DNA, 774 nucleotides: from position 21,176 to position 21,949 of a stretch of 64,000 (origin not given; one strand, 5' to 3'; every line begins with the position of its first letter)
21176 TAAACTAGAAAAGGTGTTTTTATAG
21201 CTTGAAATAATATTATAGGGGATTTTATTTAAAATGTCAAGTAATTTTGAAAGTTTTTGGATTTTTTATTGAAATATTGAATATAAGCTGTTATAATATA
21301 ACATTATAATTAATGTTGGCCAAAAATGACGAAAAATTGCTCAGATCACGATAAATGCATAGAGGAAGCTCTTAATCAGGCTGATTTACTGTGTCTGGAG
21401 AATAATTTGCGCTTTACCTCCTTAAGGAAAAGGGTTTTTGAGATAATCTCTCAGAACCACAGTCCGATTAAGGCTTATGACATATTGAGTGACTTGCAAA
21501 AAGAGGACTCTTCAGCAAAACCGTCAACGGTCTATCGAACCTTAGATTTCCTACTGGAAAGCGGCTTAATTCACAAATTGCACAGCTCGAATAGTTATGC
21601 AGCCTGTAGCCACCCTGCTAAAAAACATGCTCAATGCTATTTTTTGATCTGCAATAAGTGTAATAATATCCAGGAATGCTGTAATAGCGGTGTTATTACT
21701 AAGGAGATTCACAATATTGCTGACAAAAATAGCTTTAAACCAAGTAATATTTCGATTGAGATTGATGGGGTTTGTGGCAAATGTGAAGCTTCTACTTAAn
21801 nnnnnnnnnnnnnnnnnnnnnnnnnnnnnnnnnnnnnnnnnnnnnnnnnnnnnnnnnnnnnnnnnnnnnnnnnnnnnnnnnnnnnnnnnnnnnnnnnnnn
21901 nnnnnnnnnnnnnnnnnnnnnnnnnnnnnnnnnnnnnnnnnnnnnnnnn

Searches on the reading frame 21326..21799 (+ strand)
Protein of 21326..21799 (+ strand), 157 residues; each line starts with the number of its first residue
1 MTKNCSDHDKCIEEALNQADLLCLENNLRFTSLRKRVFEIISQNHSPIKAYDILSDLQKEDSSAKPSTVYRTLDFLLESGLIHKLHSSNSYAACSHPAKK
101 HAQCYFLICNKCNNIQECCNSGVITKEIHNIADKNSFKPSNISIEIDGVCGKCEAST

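Call 78: search_protein_families(library=pfam, proteins=[window:21326-21799:+], max_evalue=0.00001)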
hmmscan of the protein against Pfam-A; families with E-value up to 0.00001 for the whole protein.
window:21326-21799:+ (157 aa): 1 family
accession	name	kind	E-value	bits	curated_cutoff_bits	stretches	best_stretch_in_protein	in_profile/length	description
PF01475.25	FUR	-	2e-15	57.4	23.1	1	25-146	1-120/121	Ferric uptake regulator family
